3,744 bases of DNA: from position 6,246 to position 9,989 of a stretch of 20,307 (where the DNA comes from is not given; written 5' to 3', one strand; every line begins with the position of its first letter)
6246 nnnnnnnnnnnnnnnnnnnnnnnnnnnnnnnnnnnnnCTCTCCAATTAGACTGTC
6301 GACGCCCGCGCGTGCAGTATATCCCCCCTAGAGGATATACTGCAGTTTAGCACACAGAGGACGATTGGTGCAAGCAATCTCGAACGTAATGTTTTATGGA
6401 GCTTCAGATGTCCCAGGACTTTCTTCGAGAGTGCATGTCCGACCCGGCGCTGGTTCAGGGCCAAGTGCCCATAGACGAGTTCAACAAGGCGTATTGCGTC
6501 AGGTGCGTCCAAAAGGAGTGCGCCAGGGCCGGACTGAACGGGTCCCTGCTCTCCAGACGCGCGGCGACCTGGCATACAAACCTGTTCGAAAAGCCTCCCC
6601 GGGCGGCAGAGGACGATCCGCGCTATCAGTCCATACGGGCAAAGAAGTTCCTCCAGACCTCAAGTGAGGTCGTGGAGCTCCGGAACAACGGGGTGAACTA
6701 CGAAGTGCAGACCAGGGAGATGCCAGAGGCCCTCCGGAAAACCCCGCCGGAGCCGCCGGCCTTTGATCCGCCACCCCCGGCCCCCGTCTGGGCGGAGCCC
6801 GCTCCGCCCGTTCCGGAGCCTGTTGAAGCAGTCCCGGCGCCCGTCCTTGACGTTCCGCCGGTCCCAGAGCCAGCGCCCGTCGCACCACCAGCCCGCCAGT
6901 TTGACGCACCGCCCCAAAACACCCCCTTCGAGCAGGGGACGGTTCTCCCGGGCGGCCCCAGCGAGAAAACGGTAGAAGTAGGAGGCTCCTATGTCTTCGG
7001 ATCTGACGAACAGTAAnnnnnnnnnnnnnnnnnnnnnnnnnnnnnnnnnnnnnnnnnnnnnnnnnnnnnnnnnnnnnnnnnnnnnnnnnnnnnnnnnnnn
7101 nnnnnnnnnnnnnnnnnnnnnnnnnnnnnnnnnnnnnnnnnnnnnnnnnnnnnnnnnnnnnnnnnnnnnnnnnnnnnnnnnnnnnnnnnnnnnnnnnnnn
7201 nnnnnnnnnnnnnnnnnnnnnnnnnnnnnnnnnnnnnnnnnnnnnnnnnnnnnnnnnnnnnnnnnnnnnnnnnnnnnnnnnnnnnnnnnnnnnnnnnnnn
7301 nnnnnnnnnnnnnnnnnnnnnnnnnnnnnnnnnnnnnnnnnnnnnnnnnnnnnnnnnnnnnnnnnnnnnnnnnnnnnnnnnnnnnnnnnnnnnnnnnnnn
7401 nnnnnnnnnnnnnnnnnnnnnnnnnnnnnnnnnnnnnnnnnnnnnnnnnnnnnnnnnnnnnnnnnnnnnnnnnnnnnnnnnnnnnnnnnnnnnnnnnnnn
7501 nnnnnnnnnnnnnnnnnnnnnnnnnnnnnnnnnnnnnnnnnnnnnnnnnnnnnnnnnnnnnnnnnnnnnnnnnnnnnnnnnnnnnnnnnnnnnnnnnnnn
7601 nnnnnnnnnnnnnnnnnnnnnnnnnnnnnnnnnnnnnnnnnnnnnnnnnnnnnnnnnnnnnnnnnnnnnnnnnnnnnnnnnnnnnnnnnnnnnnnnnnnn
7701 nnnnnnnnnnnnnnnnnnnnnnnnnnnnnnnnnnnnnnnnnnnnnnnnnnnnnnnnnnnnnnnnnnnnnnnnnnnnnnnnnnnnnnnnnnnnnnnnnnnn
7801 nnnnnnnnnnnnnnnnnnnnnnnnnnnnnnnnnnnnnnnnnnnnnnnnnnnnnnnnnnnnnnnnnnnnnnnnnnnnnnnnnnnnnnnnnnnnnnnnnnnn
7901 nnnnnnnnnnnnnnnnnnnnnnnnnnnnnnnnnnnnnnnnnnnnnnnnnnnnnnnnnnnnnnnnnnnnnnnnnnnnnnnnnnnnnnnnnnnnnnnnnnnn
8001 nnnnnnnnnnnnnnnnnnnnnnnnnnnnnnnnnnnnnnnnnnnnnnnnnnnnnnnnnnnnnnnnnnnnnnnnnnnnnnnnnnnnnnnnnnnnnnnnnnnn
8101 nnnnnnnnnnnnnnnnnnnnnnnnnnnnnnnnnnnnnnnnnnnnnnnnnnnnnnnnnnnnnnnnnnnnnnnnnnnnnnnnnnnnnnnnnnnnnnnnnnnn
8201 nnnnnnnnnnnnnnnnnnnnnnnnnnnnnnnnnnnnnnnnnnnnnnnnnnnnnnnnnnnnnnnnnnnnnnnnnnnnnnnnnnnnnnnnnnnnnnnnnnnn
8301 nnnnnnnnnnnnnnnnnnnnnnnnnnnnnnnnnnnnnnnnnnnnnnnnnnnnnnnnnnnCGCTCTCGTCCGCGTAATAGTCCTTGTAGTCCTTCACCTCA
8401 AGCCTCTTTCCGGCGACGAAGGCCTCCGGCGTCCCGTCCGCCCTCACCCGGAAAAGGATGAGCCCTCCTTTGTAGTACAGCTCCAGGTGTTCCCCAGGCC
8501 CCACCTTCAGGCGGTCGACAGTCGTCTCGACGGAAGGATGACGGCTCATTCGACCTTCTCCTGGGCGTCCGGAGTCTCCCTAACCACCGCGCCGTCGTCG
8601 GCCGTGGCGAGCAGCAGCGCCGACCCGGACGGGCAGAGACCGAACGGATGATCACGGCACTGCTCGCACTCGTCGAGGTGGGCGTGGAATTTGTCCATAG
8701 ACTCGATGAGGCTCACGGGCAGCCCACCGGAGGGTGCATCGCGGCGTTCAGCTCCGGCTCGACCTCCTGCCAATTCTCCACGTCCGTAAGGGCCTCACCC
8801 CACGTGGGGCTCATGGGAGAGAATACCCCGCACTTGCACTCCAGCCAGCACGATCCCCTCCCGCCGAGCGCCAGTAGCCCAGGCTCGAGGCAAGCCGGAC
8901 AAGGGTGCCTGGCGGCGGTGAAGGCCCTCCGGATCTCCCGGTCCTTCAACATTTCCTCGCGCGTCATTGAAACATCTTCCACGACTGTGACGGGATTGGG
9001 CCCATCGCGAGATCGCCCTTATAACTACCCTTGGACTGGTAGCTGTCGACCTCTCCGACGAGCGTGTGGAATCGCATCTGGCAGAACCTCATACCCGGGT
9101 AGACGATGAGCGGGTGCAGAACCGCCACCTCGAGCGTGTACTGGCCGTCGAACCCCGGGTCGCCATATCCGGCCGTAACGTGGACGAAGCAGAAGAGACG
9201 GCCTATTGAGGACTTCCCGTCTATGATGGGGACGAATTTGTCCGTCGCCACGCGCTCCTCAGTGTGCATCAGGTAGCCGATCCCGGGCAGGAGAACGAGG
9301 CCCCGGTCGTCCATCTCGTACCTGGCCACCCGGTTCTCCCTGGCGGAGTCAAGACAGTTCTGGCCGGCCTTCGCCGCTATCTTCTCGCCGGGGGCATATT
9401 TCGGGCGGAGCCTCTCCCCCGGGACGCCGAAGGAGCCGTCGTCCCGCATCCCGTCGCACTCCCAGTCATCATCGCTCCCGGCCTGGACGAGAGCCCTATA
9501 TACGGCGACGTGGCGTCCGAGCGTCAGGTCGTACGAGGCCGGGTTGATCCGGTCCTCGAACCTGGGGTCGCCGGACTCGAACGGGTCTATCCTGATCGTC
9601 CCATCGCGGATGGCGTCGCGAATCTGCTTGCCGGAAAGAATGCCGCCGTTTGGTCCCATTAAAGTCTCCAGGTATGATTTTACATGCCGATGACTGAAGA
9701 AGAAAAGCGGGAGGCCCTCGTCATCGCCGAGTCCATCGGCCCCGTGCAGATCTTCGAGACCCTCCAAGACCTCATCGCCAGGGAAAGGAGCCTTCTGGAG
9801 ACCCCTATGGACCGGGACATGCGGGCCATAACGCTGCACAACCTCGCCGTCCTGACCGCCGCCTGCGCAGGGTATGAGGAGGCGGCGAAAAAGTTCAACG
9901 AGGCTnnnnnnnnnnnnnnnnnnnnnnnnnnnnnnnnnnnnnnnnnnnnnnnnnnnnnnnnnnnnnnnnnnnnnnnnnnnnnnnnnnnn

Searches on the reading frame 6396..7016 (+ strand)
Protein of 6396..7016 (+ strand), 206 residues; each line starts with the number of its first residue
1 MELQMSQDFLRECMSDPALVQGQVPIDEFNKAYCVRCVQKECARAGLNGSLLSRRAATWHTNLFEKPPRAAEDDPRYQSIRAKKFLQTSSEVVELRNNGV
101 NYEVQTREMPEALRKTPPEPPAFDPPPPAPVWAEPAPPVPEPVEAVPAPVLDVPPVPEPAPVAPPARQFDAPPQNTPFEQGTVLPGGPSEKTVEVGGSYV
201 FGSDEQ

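Call 9: search_protein_families(library=pfam, proteins=[window:6396-7016:+], max_evalue=0.01)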
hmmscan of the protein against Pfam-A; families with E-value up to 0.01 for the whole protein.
window:6396-7016:+ (206 aa): 0 families

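Call 10: search_protein_families(library=phrogs, proteins=[window:6396-7016:+], max_evalue=0.01)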
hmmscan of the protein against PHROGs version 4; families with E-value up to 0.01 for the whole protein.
window:6396-7016:+ (206 aa): 0 families

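Call 70: search_protein_families(library=ncbifam, proteins=[window:6408-7016:+], max_evalue=0.01)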
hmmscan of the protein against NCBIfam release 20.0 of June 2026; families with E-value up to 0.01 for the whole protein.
window:6408-7016:+ (202 aa): 0 families

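Call 72: search_solved_structures(query=window:6408-7016:+, max_evalue=1)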
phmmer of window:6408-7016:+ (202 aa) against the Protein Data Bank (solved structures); distinct sequences matched with E-value up to 1: 1.
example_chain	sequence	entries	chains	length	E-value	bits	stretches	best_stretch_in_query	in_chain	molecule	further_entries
7ye1_G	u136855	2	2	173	0.49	13.2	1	109-174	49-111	Cell cycle regulatory protein GcrA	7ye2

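Call 74: find_homologous_proteins(query=window:6408-7016:+, max_evalue=0.00001)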
Query window:6408-7016:+ (202 aa): 21 proteins with E <= 0.00001 among 5915 candidates.
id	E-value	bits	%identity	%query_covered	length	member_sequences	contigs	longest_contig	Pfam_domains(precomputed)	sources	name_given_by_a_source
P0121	5.1e-115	400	88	100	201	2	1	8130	-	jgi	jgi:hypothetical protein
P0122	1.1e-105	370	77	100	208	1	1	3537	-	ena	-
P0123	1.4e-93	330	77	100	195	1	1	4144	-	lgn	-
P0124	5.3e-90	319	74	100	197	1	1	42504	-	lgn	-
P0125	1.5e-86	307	73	99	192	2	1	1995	-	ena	-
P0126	5.3e-78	279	65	100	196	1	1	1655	-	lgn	-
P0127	2.1e-71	258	67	100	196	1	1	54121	-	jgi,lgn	jgi:hypothetical protein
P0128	5.6e-70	253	62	100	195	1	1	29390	-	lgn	-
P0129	3.3e-69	251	60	100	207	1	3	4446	-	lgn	-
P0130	5.9e-69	250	63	100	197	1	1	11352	-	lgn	-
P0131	1.3e-64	236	62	98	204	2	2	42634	-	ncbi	-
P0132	9.9e-64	233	58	100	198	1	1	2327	-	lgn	-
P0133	5.7e-41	158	46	99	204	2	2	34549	-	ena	-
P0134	2.6e-39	153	46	100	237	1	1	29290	-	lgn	-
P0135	1.0e-36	145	46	96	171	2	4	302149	-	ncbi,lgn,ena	-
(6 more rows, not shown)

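Call 81: predict_structure(alignment_id=A5)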
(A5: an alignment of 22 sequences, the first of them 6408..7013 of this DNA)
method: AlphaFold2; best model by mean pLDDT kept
length: 202 residues; sequences in the alignment: 22
mean_pLDDT: 61.7   pTM: 0.21
mean pLDDT of the five models: 61.7, 60.2, 57.9, 57.9, 55.9
residues with pLDDT >= 90: 1; 70-90: 46; 50-70: 137; < 50: 18
segments of 3 or more residues with pLDDT < 50: 96-98
pLDDT, mean of each block of 10 residues (from residue 1): 54 54 56 52 62 85 82 75 54 51 53 70 74 65 58 67 63 56 54 52 44
secondary structure, 60 per line:
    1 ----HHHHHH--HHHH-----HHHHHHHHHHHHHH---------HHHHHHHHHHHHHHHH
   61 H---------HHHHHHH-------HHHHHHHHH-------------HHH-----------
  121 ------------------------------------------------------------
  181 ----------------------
elements in order: H5-10 H13-16 H22-35 H45-61 H71-77 H85-93

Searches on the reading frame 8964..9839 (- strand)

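Call 9: search_protein_families(library=pfam, proteins=[window:8964-9839:-], max_evalue=0.01)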
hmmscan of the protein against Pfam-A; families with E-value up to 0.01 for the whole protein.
window:8964-9839:- (291 aa): 2 families
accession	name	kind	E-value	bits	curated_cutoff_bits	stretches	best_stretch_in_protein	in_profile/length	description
PF22769.1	DCD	-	1.4e-36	126.3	27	2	156-259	45-152/153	dCTP deaminase-like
PF06559.16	DCD_N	-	5.3e-08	33.3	21.4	1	171-258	65-161/164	2'-deoxycytidine 5'-triphosphate deaminase (DCD) N-terminal domain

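Call 10: search_protein_families(library=phrogs, proteins=[window:8964-9839:-], max_evalue=0.01)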
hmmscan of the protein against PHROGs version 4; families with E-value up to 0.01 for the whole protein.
window:8964-9839:- (291 aa): 1 family
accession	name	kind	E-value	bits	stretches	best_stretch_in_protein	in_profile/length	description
phrog_1663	-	DNA, RNA and nucleotide metabolism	3.1e-32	112.9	1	66-276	50-210/303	dCTP deaminase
